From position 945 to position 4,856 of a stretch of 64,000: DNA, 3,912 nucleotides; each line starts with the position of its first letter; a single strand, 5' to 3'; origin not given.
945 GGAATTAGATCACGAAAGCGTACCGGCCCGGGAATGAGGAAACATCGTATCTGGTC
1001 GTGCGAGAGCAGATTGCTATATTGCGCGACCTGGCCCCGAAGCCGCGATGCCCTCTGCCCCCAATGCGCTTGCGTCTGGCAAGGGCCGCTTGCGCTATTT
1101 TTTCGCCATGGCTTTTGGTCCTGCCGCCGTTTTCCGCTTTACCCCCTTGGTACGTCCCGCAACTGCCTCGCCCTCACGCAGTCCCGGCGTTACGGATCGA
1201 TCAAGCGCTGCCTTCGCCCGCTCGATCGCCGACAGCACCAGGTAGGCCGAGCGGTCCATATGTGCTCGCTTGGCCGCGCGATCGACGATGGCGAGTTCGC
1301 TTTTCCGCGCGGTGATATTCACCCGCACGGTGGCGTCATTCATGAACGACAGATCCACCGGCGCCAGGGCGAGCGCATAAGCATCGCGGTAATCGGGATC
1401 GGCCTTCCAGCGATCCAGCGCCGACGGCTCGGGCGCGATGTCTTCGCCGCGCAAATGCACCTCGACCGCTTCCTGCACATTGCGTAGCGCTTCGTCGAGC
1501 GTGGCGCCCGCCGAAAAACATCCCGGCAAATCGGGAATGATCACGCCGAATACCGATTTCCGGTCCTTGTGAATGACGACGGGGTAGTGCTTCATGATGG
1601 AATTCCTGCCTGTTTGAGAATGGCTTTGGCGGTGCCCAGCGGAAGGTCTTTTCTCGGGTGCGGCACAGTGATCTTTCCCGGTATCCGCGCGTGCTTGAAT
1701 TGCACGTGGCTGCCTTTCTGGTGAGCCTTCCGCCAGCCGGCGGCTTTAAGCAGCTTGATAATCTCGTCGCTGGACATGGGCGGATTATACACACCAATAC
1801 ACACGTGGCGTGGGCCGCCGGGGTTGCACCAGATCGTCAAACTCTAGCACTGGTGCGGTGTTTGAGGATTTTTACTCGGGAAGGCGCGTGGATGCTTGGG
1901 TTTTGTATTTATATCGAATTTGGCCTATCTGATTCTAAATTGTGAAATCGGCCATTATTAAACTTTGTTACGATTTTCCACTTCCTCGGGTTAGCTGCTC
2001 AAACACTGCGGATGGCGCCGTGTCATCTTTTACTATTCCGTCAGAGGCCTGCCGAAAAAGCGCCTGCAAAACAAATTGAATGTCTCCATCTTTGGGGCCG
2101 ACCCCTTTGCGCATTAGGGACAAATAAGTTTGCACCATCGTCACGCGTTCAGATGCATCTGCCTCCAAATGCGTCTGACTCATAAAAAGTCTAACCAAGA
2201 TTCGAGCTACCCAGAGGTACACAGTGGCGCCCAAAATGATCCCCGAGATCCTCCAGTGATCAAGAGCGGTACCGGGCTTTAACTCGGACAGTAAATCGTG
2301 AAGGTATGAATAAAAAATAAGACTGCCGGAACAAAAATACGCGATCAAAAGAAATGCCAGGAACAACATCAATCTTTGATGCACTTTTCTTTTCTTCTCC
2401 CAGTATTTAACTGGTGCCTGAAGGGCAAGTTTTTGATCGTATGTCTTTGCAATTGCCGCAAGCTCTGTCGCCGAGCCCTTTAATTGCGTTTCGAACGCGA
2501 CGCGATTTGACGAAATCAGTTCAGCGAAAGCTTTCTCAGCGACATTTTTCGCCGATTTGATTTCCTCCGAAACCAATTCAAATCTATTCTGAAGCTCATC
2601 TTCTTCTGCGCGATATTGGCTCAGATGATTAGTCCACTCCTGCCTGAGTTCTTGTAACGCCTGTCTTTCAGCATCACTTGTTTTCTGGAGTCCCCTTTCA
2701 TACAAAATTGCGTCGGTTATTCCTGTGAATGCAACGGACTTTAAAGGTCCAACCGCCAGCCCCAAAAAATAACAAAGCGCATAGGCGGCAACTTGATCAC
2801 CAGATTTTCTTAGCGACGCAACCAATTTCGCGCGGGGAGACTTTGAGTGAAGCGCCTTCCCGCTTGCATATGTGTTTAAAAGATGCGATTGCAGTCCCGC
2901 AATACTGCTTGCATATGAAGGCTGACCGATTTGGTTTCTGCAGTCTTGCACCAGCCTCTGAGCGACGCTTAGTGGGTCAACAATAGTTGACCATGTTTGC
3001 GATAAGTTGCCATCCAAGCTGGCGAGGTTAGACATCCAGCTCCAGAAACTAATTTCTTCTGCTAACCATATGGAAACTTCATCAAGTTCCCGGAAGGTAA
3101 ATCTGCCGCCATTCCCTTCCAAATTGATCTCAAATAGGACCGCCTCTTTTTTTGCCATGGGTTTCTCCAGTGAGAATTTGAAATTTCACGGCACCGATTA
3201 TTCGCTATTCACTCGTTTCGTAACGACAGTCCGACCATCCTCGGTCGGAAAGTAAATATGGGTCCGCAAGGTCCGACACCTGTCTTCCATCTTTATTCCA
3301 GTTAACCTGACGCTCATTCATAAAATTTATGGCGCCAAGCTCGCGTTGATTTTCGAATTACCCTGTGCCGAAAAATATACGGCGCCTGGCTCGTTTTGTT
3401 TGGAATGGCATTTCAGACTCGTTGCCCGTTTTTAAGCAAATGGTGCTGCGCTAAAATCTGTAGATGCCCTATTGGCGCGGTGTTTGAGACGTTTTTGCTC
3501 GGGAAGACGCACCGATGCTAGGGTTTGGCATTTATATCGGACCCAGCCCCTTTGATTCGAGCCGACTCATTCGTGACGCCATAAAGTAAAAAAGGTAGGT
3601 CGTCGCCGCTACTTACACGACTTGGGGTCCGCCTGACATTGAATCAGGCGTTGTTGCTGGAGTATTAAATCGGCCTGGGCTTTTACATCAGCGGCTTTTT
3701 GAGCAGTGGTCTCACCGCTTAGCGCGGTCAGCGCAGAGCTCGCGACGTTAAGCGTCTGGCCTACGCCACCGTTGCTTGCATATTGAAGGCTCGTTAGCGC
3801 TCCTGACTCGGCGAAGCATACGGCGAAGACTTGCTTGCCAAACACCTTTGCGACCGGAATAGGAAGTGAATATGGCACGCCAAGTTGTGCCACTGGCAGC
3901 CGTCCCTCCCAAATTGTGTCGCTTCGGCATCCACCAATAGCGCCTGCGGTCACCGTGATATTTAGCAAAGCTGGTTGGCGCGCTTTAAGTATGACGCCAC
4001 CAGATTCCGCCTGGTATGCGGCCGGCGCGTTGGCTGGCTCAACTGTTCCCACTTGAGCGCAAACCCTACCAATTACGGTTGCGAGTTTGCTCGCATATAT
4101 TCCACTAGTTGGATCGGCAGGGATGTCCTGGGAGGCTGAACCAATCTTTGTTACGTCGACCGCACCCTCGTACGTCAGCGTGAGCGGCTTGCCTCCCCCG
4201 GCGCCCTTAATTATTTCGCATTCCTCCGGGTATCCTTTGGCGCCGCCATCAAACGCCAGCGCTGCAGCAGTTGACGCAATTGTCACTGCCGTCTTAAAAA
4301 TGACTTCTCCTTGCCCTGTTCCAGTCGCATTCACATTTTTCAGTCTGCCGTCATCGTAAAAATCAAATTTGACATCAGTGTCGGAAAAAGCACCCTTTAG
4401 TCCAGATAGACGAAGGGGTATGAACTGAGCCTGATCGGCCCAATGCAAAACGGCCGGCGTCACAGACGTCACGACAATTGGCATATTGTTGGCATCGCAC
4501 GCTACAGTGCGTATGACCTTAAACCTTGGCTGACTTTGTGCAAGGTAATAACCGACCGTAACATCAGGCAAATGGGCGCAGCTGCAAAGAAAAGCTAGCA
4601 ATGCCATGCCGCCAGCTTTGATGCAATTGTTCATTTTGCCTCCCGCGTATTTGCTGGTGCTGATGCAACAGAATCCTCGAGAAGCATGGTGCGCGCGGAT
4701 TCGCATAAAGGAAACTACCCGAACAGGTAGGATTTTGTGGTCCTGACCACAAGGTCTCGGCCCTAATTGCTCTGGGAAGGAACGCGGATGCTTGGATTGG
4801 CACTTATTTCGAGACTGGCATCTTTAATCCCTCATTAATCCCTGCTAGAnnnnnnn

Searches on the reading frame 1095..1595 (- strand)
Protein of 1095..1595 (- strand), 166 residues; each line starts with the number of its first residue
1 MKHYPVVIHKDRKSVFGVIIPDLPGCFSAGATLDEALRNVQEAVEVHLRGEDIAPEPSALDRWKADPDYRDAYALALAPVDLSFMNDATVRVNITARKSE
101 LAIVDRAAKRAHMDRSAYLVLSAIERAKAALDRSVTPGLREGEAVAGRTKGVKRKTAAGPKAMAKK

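Call 3: search_protein_families(library=pfam, proteins=[window:1095-1595:-], max_evalue=0.1)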
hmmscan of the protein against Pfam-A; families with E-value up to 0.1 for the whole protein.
window:1095-1595:- (166 aa): 5 families
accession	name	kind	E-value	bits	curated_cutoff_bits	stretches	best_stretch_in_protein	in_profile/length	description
PF15919.11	HicB_lk_antitox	-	6.5e-33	113.9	27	1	4-120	1-120/123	HicB_like antitoxin of bacterial toxin-antitoxin system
PF21748.3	UPF0150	-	0.00059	20.1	27.3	1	10-48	16-53/64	UPF0150-like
PF08681.18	TacA1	-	0.0042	17.5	21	1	91-134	1-44/80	Antitoxin TacA 1-like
PF24113.1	DUF7387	-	0.011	16.4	27.9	1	25-69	32-75/85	Family of unknown function (DUF7387)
PF21983.2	NikA-like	-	0.013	16.1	27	1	89-126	4-41/72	Mobilization protein NikA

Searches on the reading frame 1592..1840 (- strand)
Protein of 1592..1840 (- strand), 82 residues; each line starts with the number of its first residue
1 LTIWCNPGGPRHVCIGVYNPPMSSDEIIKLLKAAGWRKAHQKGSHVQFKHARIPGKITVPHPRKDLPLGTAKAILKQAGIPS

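Call 3: search_protein_families(library=pfam, proteins=[window:1592-1840:-], max_evalue=0.1)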
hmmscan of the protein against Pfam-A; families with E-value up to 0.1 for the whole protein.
window:1592-1840:- (82 aa): 1 family
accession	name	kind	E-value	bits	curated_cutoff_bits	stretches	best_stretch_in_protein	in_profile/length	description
PF07927.17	HicA_toxin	-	4.2e-22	78.5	27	1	25-80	2-58/58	HicA toxin of bacterial toxin-antitoxin,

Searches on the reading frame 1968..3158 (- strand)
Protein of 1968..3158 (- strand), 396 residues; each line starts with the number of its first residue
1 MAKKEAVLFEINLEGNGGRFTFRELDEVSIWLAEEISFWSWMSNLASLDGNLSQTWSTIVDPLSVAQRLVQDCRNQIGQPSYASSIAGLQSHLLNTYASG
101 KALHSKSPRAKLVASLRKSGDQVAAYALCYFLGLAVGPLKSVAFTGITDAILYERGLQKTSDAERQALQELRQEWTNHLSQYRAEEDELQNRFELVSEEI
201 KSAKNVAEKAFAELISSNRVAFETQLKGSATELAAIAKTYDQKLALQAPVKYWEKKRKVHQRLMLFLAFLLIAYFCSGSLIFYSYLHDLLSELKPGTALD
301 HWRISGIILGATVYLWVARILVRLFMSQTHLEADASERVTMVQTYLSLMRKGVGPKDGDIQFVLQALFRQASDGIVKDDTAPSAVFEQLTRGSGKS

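Call 3: search_protein_families(library=pfam, proteins=[window:1968-3158:-], max_evalue=0.1)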
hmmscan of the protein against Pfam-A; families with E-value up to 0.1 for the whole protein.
window:1968-3158:- (396 aa): 6 families
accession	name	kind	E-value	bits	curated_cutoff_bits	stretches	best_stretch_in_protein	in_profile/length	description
PF19658.4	DUF6161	-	7.8e-23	81.5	27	1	180-381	11-215/216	Family of unknown function (DUF6161)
PF14093.11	DUF4271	-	0.0018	18.6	29.7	1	256-329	40-111/206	Domain of unknown function (DUF4271)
PF00452.24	Bcl-2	-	0.0086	17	31.4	0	40-96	36-88/100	Apoptosis regulator proteins, Bcl-2 family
PF01736.22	Polyoma_agno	-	0.031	14.6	27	0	247-278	9-42/62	Polyomavirus agnoprotein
PF02616.19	SMC_ScpA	-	0.051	14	24.6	1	161-263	62-166/232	Segregation and condensation protein ScpA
PF22700.2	MVD-like_N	-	0.08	13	27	0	175-247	51-118/157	Diphosphomevalonate decarboxylase-like N-terminal domain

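Call 4: search_protein_families(library=padloc, proteins=[window:1968-3158:-], max_evalue=0.1)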
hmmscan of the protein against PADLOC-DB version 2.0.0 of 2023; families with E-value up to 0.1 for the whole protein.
window:1968-3158:- (396 aa): 1 family
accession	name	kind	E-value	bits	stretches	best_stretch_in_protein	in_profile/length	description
PDLC02354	AbiZ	-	1.8e-15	55.3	1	160-386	174-390/398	AbiZ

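Call 5: search_protein_families(library=ncbifam, proteins=[window:1968-3158:-], max_evalue=0.1)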
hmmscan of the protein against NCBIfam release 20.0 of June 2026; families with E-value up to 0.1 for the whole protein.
window:1968-3158:- (396 aa): 0 families

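Call 51: search_protein_families(library=phrogs, proteins=[window:1968-3158:-], max_evalue=0.01)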
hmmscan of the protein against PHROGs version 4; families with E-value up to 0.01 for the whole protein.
window:1968-3158:- (396 aa): 0 families

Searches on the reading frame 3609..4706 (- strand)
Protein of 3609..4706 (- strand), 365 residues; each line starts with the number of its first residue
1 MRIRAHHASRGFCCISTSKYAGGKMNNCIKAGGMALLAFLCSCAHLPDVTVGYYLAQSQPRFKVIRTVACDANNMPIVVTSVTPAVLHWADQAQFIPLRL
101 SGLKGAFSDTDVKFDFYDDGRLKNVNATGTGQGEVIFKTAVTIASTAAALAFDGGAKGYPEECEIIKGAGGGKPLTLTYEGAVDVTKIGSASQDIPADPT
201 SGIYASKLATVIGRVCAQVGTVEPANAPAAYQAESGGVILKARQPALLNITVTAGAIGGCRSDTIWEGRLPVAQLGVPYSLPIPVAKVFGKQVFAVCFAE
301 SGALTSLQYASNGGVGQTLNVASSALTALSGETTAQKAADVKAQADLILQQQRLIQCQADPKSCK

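Call 3: search_protein_families(library=pfam, proteins=[window:3609-4706:-], max_evalue=0.1)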
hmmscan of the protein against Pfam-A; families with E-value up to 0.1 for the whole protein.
window:3609-4706:- (365 aa): 0 families

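Call 4: search_protein_families(library=padloc, proteins=[window:3609-4706:-], max_evalue=0.1)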
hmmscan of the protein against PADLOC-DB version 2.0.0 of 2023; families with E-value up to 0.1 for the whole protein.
window:3609-4706:- (365 aa): 0 families

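Call 5: search_protein_families(library=ncbifam, proteins=[window:3609-4706:-], max_evalue=0.1)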
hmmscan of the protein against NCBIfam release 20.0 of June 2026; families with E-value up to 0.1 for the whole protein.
window:3609-4706:- (365 aa): 0 families

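Call 51: search_protein_families(library=phrogs, proteins=[window:3609-4706:-], max_evalue=0.01)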
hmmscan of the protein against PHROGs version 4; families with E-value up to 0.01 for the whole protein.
window:3609-4706:- (365 aa): 0 families
